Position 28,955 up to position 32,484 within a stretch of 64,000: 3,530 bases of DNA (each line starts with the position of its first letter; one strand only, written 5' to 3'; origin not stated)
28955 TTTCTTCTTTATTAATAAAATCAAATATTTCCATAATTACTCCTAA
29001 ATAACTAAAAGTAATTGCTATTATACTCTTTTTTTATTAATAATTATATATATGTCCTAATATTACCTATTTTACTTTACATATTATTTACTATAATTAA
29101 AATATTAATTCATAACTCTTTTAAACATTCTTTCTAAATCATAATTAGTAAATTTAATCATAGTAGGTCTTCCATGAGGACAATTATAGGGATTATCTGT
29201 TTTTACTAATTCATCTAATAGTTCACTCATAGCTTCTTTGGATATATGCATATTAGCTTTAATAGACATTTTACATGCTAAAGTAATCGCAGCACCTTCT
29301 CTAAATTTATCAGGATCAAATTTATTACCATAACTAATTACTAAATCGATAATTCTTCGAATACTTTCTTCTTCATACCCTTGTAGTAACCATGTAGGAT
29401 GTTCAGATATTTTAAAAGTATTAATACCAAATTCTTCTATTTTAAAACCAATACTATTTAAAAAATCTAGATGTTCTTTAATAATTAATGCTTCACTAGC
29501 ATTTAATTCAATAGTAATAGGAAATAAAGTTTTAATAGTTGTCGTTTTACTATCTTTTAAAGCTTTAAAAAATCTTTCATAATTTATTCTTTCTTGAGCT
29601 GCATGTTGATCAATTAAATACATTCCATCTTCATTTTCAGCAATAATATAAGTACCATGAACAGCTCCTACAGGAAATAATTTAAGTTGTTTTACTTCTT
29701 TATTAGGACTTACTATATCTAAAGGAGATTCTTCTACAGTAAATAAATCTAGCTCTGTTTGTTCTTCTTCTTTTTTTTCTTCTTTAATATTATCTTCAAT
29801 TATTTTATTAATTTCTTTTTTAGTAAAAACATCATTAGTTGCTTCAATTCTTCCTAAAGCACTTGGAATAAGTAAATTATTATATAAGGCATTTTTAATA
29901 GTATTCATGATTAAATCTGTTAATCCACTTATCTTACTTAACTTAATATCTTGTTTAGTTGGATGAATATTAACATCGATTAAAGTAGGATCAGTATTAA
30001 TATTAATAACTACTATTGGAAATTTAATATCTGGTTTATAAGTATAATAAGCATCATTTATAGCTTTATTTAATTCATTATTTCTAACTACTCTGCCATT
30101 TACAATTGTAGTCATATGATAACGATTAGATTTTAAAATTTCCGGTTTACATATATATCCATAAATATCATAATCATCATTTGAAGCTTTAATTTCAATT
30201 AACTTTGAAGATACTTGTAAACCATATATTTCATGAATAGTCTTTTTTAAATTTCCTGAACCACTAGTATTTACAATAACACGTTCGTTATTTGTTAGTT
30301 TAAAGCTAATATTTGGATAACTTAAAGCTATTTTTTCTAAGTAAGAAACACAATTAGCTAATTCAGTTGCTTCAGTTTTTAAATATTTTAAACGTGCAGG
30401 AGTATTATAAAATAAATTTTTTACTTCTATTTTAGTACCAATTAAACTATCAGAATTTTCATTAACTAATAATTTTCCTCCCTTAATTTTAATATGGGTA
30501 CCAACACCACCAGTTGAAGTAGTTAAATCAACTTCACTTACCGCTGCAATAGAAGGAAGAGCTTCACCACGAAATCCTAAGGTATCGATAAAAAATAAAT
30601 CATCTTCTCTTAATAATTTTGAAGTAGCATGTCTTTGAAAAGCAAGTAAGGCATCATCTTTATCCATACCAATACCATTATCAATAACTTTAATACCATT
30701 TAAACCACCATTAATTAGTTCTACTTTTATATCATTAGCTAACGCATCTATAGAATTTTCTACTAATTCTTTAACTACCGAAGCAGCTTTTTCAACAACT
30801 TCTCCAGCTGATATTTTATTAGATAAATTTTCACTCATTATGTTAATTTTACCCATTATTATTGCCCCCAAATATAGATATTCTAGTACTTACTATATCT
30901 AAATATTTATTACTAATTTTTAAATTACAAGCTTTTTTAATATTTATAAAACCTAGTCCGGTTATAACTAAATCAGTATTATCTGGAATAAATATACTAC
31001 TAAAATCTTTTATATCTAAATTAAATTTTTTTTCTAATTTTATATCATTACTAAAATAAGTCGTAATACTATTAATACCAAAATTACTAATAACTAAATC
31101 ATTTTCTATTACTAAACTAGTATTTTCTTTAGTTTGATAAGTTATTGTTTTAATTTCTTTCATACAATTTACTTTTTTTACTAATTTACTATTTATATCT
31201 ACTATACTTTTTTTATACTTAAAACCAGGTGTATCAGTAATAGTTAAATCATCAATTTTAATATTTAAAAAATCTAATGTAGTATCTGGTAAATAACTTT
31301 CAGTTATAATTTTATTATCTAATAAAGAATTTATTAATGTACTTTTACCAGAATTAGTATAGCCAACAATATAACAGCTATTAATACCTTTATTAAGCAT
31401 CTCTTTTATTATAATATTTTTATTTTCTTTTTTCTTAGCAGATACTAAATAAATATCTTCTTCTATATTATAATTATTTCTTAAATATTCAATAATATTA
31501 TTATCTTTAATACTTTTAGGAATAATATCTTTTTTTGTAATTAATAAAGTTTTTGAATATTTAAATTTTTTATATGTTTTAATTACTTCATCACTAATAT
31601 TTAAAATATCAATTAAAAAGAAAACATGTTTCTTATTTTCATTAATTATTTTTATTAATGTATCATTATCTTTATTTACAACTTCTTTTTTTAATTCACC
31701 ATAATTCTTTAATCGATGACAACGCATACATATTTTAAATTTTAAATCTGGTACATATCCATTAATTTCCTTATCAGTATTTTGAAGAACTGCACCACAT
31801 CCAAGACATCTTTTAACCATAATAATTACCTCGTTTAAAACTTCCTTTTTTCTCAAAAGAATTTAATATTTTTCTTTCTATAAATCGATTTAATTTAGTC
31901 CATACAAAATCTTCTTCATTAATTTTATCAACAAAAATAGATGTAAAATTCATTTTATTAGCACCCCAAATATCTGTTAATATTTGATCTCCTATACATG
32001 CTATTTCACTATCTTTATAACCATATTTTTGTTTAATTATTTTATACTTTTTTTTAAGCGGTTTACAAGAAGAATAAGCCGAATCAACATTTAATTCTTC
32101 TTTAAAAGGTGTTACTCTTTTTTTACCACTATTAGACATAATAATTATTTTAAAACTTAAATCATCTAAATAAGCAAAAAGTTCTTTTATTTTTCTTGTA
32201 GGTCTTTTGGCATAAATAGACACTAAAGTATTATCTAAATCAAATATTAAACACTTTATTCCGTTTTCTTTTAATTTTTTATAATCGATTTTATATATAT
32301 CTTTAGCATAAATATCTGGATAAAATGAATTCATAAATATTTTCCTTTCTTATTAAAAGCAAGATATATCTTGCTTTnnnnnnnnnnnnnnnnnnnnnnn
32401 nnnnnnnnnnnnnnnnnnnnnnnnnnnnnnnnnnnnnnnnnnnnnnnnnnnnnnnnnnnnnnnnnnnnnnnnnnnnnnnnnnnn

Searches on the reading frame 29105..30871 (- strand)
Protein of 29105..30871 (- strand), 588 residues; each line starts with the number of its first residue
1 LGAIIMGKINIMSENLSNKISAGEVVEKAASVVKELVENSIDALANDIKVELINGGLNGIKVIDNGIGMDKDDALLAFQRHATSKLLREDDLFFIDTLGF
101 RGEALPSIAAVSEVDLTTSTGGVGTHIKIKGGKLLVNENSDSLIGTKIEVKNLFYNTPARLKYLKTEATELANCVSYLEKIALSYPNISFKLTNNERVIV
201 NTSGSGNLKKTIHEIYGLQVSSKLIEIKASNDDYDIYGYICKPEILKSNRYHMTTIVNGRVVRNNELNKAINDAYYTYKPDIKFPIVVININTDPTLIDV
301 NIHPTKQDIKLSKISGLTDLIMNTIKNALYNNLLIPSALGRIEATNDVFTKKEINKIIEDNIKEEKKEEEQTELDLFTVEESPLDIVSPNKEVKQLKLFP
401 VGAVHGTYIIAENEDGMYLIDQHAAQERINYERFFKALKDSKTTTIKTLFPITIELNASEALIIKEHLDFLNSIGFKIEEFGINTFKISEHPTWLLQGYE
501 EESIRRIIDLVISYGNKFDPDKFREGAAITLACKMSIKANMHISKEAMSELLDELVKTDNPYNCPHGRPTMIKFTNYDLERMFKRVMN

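Call 8: search_protein_families(library=pfam, proteins=[window:29105-30871:-], max_evalue=0.01)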
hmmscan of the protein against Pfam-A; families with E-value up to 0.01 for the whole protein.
window:29105-30871:- (588 aa): 4 families
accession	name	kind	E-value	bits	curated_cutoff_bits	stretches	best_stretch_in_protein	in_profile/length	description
PF08676.16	MutL_C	-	4.6e-37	127.3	25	1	402-541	2-140/142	MutL C terminal dimerisation domain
PF01119.25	DNA_mis_repair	-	3e-32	111.2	26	1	212-329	1-118/119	DNA mismatch repair protein, C-terminal domain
PF13589.12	HATPase_c_3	-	3.1e-10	40.7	25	1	30-121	4-95/137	Histidine kinase-, DNA gyrase B-, and HSP90-like ATPase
PF02518.31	HATPase_c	-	2.1e-06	28.5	26.4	1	29-83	6-63/111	Histidine kinase-, DNA gyrase B-, and HSP90-like ATPase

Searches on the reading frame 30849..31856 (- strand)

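Call 8: search_protein_families(library=pfam, proteins=[window:30849-31856:-], max_evalue=0.01)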
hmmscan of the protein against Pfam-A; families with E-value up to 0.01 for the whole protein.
window:30849-31856:- (335 aa): 4 families
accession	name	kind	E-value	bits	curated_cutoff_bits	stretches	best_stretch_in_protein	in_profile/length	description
PF01926.29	MMR_HSR1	-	1.7e-12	47.9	21.9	1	161-236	2-77/113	50S ribosome-binding GTPase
PF03193.22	RsgA_GTPase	-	1.7e-07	31.7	30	1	90-213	44-169/174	RsgA GTPase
PF00350.29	Dynamin_N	-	0.00082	19.9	27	1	163-238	3-71/168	Dynamin family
PF02421.24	FeoB_N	-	0.0037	17.2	27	1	161-229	3-73/156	Ferrous iron transport protein B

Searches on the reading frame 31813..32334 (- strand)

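Call 8: search_protein_families(library=pfam, proteins=[window:31813-32334:-], max_evalue=0.01)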
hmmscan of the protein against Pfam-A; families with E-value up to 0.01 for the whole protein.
window:31813-32334:- (173 aa): 5 families
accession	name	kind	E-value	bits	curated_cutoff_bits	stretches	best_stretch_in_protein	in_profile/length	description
PF09419.16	PGP_phosphatase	-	2.6e-09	37.3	20.4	1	4-135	17-163/168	Mitochondrial PGP phosphatase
PF00702.32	Hydrolase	-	1e-08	36.3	26.4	1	45-127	99-189/191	haloacid dehalogenase-like hydrolase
PF13419.12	HAD_2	-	3.7e-06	27.6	23.8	1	45-135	80-178/178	Haloacid dehalogenase-like hydrolase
PF13242.12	Hydrolase_like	-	7.1e-06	26.3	22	1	91-136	4-49/75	HAD-hyrolase-like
PF08282.18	Hydrolase_3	-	0.0025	18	20.9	0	29-89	1-60/255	haloacid dehalogenase-like hydrolase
